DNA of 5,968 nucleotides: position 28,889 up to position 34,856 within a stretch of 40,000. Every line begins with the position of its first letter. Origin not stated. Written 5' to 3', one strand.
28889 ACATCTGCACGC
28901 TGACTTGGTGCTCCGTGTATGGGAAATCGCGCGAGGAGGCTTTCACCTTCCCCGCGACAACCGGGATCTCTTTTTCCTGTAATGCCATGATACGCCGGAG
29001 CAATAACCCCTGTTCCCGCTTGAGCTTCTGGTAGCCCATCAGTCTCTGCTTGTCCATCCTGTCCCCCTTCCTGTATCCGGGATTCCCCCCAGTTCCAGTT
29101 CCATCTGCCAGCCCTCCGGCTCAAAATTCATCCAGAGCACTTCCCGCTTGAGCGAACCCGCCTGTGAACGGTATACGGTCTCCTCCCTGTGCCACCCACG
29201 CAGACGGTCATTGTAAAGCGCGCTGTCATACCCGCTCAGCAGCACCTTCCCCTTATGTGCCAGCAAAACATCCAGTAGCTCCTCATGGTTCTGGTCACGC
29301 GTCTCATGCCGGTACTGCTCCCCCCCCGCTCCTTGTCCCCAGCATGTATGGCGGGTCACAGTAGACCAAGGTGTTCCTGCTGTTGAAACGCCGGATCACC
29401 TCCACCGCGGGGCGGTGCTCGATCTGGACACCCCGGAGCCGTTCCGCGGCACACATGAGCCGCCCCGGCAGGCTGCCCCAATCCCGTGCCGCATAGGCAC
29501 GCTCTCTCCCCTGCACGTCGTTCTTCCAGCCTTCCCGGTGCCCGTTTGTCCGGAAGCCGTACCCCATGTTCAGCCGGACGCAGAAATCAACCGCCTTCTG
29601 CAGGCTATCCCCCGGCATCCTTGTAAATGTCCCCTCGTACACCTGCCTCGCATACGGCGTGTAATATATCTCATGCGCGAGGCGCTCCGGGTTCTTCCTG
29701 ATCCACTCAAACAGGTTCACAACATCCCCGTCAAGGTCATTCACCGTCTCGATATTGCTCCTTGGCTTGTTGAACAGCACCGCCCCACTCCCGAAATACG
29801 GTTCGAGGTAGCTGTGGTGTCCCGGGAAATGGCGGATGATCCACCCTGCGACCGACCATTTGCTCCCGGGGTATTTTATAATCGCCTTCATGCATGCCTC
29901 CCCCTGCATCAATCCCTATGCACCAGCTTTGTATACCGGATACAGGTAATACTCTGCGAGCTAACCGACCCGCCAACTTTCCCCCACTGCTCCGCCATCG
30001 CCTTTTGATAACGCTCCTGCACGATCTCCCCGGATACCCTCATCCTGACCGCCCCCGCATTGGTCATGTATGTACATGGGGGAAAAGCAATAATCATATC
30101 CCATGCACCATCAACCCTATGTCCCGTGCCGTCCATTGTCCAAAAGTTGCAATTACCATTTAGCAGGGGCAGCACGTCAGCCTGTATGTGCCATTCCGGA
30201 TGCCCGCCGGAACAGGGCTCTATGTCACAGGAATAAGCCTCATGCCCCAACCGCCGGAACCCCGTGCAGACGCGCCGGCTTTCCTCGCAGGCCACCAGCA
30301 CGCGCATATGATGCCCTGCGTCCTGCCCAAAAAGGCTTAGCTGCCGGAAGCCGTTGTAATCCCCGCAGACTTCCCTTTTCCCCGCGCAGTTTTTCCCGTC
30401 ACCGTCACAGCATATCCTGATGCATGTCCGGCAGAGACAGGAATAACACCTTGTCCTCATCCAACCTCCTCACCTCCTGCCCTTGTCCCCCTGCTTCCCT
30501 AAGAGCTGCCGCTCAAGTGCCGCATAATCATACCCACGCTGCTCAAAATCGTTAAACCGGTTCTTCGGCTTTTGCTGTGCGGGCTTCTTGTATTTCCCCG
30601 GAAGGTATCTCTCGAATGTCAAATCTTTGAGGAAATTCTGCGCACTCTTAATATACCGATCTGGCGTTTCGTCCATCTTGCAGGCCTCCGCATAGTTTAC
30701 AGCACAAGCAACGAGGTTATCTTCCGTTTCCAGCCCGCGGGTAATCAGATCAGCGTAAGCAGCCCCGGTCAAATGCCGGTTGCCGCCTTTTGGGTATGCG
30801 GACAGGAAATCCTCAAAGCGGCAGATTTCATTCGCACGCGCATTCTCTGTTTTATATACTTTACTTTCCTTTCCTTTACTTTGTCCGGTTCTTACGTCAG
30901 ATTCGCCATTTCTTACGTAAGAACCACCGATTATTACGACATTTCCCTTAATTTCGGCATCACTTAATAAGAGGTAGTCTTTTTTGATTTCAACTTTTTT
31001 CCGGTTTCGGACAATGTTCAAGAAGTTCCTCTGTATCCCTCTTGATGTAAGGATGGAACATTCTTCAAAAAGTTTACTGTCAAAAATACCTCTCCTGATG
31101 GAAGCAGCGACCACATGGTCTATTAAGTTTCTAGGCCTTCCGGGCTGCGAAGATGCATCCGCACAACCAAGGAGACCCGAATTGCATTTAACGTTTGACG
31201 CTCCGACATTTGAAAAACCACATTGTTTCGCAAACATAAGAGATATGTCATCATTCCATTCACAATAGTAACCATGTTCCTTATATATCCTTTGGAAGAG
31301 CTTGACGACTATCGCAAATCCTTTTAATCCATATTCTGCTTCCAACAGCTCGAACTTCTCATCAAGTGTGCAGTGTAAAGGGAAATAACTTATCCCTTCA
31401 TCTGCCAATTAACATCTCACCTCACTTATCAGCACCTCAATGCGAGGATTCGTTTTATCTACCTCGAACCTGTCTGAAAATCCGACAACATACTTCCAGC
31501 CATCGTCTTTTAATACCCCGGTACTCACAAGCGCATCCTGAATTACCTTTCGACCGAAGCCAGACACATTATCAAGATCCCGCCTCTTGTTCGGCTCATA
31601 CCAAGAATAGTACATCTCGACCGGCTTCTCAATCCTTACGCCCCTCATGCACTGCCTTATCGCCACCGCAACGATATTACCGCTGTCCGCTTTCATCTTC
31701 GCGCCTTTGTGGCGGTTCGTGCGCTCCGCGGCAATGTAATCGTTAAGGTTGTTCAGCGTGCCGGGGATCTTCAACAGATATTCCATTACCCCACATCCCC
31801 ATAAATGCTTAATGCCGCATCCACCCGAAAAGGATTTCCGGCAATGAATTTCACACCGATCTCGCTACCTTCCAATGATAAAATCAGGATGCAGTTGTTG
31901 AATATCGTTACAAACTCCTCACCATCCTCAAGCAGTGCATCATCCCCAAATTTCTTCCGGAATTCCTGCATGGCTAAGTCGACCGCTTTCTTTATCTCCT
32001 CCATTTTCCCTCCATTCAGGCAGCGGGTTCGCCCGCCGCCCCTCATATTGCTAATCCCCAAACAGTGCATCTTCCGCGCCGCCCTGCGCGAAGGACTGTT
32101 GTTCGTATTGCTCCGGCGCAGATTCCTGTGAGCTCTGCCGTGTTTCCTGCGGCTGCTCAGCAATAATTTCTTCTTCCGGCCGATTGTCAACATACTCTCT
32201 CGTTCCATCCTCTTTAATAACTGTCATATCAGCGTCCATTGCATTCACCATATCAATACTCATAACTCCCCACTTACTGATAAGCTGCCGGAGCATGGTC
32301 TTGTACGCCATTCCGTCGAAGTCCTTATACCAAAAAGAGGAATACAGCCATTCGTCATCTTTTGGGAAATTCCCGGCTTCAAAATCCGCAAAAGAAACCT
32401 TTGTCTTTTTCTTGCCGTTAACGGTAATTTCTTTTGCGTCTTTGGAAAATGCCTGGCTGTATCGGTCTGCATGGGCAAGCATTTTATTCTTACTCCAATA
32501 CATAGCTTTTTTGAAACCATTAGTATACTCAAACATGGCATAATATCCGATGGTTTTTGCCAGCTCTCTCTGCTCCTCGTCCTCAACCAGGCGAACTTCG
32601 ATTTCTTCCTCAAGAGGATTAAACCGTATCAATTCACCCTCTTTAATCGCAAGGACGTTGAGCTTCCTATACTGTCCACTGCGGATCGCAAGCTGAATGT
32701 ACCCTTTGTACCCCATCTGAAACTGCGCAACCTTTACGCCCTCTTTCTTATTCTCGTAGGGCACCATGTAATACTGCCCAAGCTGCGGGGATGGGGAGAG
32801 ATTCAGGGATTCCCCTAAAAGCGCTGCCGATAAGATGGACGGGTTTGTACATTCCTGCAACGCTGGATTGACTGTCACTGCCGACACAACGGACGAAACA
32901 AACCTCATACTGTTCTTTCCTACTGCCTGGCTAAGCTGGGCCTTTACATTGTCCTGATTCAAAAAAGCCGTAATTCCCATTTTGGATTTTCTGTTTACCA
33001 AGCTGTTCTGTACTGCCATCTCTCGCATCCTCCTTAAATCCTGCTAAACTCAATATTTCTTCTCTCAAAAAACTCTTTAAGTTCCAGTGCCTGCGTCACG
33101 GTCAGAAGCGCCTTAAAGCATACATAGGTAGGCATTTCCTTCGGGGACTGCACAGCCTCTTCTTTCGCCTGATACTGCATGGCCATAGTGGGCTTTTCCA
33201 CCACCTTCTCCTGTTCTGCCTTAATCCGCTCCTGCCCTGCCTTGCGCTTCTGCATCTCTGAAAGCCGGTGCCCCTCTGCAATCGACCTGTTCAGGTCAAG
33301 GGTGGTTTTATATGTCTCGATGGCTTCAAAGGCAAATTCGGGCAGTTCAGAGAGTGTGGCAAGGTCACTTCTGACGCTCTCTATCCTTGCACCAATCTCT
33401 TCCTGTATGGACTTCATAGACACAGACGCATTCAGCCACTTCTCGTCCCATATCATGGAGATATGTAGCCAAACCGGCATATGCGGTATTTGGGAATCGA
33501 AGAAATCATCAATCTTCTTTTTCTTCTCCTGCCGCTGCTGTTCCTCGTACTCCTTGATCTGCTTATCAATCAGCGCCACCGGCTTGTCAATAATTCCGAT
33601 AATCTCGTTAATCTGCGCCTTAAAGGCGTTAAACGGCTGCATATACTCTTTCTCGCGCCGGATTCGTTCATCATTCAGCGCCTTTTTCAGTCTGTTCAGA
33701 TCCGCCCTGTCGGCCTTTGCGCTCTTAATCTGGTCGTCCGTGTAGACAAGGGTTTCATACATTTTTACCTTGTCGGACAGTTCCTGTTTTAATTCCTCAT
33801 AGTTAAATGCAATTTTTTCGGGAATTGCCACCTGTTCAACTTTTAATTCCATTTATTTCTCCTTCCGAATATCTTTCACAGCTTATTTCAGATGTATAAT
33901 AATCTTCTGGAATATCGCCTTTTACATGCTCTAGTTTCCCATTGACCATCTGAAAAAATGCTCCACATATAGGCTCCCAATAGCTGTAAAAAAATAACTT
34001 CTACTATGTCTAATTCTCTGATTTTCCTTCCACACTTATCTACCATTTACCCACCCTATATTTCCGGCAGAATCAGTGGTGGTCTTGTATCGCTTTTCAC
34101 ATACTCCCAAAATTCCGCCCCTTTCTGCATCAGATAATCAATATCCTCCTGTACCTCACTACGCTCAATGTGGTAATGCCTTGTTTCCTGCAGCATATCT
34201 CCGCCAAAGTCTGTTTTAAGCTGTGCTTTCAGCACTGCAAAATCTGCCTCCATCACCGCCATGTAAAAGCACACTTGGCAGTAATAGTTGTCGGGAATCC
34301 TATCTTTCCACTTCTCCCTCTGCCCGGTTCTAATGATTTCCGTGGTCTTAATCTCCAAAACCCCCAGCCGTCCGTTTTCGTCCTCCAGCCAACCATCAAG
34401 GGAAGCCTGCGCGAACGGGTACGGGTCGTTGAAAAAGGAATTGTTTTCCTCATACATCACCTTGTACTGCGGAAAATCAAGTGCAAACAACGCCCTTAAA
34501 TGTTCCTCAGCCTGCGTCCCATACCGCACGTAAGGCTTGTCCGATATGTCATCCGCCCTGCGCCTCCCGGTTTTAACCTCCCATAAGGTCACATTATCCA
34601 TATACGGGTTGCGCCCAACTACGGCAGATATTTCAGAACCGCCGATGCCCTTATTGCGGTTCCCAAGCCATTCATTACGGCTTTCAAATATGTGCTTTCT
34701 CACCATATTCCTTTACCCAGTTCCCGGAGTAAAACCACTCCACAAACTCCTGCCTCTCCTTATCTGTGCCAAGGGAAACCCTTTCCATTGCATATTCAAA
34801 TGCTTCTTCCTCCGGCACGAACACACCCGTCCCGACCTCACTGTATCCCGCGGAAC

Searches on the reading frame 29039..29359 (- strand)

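Call 7: search_protein_families(library=pfam, max_evalue=1, proteins=[window:29039-29359:-])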
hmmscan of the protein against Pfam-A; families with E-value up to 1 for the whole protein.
window:29039-29359:- (106 aa): 1 family
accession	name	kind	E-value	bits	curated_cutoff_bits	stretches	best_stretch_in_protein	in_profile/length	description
PF14258.12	DUF4350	-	0.029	15.1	30.4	1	3-55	124-170/181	Domain of unknown function (DUF4350)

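Call 8: search_protein_families(library=phrogs, max_evalue=1, proteins=[window:29039-29359:-])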
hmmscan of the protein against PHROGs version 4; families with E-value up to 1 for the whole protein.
window:29039-29359:- (106 aa): 3 families
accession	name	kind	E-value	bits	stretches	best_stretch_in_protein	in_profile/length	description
phrog_1996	-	other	8.4e-17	62.5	1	13-82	70-144/150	DNA methyltransferase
phrog_56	-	other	2.6e-13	51.1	1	16-82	254-326/647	DNA methyltransferase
phrog_11619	-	other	0.26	11.7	1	20-69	115-163/186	DNA methyltransferase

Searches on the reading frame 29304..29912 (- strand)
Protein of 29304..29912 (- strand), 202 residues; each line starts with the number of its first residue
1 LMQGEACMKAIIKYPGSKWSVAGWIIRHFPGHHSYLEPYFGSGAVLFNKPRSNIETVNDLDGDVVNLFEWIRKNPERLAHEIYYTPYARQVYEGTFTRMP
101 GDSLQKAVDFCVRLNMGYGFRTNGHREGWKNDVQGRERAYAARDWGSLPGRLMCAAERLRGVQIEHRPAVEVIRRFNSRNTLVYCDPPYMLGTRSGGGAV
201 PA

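Call 7: search_protein_families(library=pfam, max_evalue=1, proteins=[window:29304-29912:-])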
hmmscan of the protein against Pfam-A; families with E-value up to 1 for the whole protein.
window:29304-29912:- (202 aa): 1 family
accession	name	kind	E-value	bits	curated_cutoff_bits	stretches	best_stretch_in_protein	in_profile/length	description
PF02086.21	MethyltransfD12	-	1.7e-19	71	22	1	14-190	1-186/253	D12 class N6 adenine-specific DNA methyltransferase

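Call 8: search_protein_families(library=phrogs, max_evalue=1, proteins=[window:29304-29912:-])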
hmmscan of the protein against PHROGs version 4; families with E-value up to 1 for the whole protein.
window:29304-29912:- (202 aa): 6 families
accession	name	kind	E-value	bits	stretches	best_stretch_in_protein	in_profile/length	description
phrog_56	-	other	1.5e-47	164.3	1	8-190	61-246/647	DNA methyltransferase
phrog_23217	-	unknown function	1.3e-17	65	1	9-111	4-107/109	-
phrog_1996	-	other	3.6e-16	60.4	1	119-193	4-68/150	DNA methyltransferase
phrog_13242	-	unknown function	3.9e-14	53.5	1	2-190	19-198/450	-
phrog_116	-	other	0.16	11.2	1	26-189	529-691/779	DNA methyltransferase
phrog_26700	-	unknown function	0.4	10.1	1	9-79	7-77/552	-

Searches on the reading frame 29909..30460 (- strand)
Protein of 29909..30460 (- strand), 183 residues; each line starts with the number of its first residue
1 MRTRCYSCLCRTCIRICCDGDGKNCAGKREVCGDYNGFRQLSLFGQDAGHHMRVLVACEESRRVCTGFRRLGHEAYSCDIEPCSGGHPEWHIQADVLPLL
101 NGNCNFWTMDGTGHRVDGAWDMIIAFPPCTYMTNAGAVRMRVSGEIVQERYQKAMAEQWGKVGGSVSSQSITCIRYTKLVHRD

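Call 7: search_protein_families(library=pfam, max_evalue=1, proteins=[window:29909-30460:-])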
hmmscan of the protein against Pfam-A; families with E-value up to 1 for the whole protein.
window:29909-30460:- (183 aa): 1 family
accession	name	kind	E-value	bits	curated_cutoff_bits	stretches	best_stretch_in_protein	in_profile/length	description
PF01539.22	HCV_env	-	0.016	15.4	22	1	101-141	111-149/190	Hepatitis C virus envelope glycoprotein E1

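Call 8: search_protein_families(library=phrogs, max_evalue=1, proteins=[window:29909-30460:-])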
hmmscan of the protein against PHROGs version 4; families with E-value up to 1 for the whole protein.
window:29909-30460:- (183 aa): 1 family
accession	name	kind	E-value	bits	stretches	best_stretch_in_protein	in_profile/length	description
phrog_757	-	other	1e-23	84.7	1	46-154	9-105/247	DNA methyltransferase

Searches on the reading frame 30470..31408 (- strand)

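Call 45: search_protein_families(library=pfam, max_evalue=0.01, proteins=[window:30470-31408:-])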
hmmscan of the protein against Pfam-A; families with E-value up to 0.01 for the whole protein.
window:30470-31408:- (312 aa): 1 family
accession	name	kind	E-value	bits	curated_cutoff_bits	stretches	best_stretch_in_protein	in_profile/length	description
PF14297.12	Lin1244_N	-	2.9e-22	79.6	25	1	8-125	1-95/95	Lin1244/Lin1753-like, N-terminal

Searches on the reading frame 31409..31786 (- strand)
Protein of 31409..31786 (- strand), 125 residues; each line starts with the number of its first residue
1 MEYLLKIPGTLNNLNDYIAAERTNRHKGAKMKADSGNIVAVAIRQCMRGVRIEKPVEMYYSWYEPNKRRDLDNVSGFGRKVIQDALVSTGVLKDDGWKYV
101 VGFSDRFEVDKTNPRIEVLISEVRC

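Call 45: search_protein_families(library=pfam, max_evalue=0.01, proteins=[window:31409-31786:-])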
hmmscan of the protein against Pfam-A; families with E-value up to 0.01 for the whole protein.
window:31409-31786:- (125 aa): 1 family
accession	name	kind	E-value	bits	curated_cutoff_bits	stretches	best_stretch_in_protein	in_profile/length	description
PF05866.16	RusA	-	3.7e-06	28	22.8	1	30-120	25-123/124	Endodeoxyribonuclease RusA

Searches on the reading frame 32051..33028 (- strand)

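Call 45: search_protein_families(library=pfam, max_evalue=0.01, proteins=[window:32051-33028:-])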
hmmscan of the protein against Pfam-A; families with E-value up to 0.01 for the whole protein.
window:32051-33028:- (325 aa): 1 family
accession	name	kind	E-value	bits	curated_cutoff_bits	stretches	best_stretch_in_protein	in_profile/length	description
PF03837.19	RecT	-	3.5e-39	134.9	24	1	42-269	2-187/198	RecT family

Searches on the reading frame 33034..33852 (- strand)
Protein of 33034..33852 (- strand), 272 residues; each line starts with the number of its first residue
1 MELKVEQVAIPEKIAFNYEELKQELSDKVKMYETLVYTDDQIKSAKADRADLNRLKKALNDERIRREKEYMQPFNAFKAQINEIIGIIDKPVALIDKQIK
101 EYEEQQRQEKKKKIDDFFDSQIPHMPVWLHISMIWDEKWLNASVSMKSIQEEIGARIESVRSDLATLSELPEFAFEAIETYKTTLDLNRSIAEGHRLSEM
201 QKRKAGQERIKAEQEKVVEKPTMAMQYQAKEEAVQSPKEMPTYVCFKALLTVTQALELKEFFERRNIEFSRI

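Call 45: search_protein_families(library=pfam, max_evalue=0.01, proteins=[window:33034-33852:-])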
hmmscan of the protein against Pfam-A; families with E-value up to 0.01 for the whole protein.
window:33034-33852:- (272 aa): 1 family
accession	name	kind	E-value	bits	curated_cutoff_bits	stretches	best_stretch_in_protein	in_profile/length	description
PF07083.16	DUF1351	-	4.1e-37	128.4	27.8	1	11-167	8-164/210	Protein of unknown function (DUF1351)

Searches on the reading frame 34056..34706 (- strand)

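Call 45: search_protein_families(library=pfam, max_evalue=0.01, proteins=[window:34056-34706:-])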
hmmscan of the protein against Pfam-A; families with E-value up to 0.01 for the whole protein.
window:34056-34706:- (216 aa): 1 family
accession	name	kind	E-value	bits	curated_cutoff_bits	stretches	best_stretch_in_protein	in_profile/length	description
PF09588.16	YqaJ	-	6.2e-26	91.9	22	1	12-153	1-148/150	YqaJ-like viral recombinase domain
